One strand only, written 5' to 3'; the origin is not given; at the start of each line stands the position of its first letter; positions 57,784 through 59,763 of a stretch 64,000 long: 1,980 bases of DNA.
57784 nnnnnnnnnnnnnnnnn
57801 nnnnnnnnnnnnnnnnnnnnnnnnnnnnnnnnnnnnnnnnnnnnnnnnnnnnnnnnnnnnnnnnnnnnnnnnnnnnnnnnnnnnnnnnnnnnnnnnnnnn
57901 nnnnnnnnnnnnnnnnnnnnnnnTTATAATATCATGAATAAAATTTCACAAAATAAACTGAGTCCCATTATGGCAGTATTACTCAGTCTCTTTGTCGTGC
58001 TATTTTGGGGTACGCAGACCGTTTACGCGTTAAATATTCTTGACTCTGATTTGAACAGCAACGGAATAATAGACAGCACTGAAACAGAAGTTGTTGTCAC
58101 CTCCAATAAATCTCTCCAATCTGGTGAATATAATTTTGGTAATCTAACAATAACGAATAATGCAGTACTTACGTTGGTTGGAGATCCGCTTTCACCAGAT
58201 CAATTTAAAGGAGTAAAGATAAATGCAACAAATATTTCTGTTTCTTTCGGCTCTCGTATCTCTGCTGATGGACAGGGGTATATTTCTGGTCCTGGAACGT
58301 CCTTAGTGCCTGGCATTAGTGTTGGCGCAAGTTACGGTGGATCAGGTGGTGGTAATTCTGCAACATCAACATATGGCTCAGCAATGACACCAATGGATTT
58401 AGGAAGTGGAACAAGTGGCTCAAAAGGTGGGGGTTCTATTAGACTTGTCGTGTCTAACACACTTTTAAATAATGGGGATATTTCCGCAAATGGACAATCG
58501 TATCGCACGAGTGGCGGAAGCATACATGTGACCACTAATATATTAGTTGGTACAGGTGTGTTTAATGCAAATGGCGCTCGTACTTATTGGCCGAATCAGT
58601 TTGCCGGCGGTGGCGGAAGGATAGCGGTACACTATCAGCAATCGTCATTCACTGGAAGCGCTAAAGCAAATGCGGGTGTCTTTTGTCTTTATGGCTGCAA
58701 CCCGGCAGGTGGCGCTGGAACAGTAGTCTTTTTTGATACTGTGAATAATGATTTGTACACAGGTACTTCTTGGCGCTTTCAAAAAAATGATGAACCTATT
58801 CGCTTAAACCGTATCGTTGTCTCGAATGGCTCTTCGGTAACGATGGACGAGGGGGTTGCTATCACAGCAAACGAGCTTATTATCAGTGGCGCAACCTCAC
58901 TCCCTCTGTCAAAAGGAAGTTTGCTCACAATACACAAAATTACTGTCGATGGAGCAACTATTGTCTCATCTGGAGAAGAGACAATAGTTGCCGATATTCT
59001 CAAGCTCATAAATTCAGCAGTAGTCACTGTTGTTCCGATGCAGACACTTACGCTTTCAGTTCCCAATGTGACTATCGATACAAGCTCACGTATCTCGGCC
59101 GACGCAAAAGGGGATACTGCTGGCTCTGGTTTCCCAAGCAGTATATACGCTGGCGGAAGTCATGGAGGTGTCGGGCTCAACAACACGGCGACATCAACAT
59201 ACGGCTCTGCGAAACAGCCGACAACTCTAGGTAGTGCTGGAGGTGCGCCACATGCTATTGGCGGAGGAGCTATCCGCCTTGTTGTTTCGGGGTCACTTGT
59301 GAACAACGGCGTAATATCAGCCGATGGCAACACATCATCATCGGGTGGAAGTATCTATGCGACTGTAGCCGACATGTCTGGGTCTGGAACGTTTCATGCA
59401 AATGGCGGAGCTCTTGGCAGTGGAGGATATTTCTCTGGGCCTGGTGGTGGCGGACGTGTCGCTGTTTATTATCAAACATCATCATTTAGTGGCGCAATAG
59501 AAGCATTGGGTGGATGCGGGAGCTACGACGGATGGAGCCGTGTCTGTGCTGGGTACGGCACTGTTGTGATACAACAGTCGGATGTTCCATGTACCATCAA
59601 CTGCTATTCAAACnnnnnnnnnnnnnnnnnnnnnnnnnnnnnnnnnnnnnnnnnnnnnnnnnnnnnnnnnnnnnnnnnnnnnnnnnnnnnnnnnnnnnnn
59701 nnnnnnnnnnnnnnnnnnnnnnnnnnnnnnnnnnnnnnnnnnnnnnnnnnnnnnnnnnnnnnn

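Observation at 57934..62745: Giant surface protein with duplicated Gly-rich beta-helix-like modules and an embedded lipase-like alpha/beta-hydrolase domain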

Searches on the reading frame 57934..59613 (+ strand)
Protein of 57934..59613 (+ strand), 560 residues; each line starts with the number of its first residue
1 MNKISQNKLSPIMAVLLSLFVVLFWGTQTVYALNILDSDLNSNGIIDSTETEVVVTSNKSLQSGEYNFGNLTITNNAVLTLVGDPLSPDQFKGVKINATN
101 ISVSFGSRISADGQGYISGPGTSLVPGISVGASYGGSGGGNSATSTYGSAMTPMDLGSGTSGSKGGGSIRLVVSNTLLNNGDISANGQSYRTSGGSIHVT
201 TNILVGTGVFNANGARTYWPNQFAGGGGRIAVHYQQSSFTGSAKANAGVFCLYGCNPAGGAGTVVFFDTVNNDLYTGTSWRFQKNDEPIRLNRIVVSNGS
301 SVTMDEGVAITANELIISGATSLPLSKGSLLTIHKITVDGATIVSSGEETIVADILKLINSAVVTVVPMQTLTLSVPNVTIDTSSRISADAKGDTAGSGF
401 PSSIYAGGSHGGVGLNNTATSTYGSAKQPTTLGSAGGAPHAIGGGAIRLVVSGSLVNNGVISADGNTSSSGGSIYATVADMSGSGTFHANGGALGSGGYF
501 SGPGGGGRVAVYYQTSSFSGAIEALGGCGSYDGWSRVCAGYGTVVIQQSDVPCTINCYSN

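Call 23: search_protein_families(library=pfam, proteins=[window:57934-59613:+], max_evalue=0.1)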
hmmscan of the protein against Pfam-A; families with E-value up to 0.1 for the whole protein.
window:57934-59613:+ (560 aa): 0 families

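Call 35: predict_structure(alignment_id=A2)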
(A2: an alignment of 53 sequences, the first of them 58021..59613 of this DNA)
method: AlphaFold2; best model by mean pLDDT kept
length: 531 residues; sequences in the alignment: 53
mean_pLDDT: 94.7   pTM: 0.90
mean pLDDT of the five models: 94.7, 94.8, 94.5, 94.4, 94.2
residues with pLDDT >= 90: 486; 70-90: 30; 50-70: 6; < 50: 9
segments of 3 or more residues with pLDDT < 50: 1-3, 526-531
pLDDT, mean of each block of 10 residues (from residue 1): 68 94 97 97 98 96 97 98 97 84 95 87 97 96 99 97 97 99 96 95 98 97 92 98 97 94 97 96 98 96 98 98 98 98 98 99 96 96 95 93 96 97 98 98 98 98 95 98 97 98 93 95 48 31
secondary structure, 60 per line:
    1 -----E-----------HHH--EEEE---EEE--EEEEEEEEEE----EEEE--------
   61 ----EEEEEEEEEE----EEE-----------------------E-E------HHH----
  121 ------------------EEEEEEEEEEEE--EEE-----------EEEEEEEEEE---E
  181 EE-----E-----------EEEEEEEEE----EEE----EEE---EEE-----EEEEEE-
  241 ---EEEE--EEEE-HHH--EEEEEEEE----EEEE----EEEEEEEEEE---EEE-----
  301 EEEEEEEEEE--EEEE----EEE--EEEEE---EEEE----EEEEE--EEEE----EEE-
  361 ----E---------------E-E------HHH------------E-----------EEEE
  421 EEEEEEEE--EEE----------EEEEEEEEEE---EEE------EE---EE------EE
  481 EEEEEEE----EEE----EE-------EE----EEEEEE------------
elements in order: E23-26 E30-32 E35-44 E49-52 E65-74 E79-81 E139-150 E153-155 E167-176 E180-182 E200-208 E213-215 E220-222 E226-228 E234-239 E244-247 E250-253 E260-267 E272-275 E280-289 E293-295 E301-310 E313-316 E321-323 E326-330 E334-337 E342-346 E349-352 E357-359 E417-428 E431-433 E444-453 E457-459 E479-487 E492-494 E514-519
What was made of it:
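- On Right-handed parallel beta-helix adhesins: AF2 pLDDT 94.7 (call 35).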

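Call 39: fold_search(model_id=the predicted structure, library=pdb)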
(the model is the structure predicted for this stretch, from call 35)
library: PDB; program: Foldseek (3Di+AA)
matches with E <= 10: 104; with E <= 0.001: 0
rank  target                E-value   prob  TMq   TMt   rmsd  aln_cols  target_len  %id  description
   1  6n2c_A                8.3e-02  0.82  0.18  0.22  12.0       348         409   10  The Crystal Structure of Caldicellulosiruptor hydrothermalis Tapirin C-terminal domain (released 2018-12-19)
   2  8bwk_C                1.4e-01  0.04  0.12  0.10  23.3       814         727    7  Metagenomic derived PL6 alginate lyase (released 2023-12-20)
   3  6n2c_B                1.5e-01  0.44  0.17  0.20  11.7       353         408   12  The Crystal Structure of Caldicellulosiruptor hydrothermalis Tapirin C-terminal domain (released 2018-12-19)
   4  6n2b_A                2.5e-01  0.08  0.13  0.17  30.6       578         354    8  The Crystal Structure of Caldicellulosiruptor kristjanssonii Tapirin C-terminal domain (released 2018-12-19)
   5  8rex_E                3.2e-01  0.04  0.14  0.14  21.8       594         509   11  CryoEM structure of mouse GARP-lTGFbeta1 in complex with a Fab fragment derived from an activating antibody. (released 2025-06-25)
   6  3zpp                  3.4e-01  0.07  0.15  0.17  15.6       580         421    8  Structure of the Streptococcus pneumoniae surface protein and adhesin PfbA (released 2013-05-29)
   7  6n2b_B                4.1e-01  0.21  0.18  0.25  24.5       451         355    8  The Crystal Structure of Caldicellulosiruptor kristjanssonii Tapirin C-terminal domain (released 2018-12-19)
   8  9b9f_E                6.1e-01  0.02  0.06  0.10  18.8       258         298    8  Zebrafish Betaglycan Orphan Domain (zfBGo) in complex with TGF-B3 and extracellular domains of TGFBRI and TGFBRII (released 2025-03-12)
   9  1k5c                  6.4e-01  0.09  0.18  0.25  15.7       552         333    9  Endopolygalacturonase I from Stereum purpureum at 0.96 A resolution (released 2002-06-05)
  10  7koh_B                6.7e-01  0.07  0.19  0.19  15.8       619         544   12  Crystal structure of antigen 43 from Escherichia coli EDL933 (released 2022-03-09)
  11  3h09_A                7.4e-01  0.08  0.21  0.14  19.1       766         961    9  The structure of Haemophilus influenzae IgA1 protease (released 2009-04-21)
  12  7koh_D                7.4e-01  0.06  0.17  0.17  17.0       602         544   12  Crystal structure of antigen 43 from Escherichia coli EDL933 (released 2022-03-09)
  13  9fk5_E                8.6e-01  0.02  0.07  0.10  17.1       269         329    8  Zebrafish Betaglycan Orphan Domain (zfBGo) in complex with TGF-B3 and extracellular domains of TGFBRI and TGFBRII (released 2025-03-12)
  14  4kh3                  9.0e-01  0.05  0.15  0.16  16.7       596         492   12  Structure of a bacterial self-associating protein (released 2014-01-15)
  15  7ukj_B                9.4e-01  0.04  0.16  0.15  15.9       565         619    9  In situ cryo-EM structure of bacteriophage Sf6 portal:gp7 complex at 2.7A resolution (released 2022-12-21)
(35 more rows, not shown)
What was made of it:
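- Tried and rejected: Foldseek of the beta-helix model against the PDB gave nothing at E<=0.001 (call 39).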
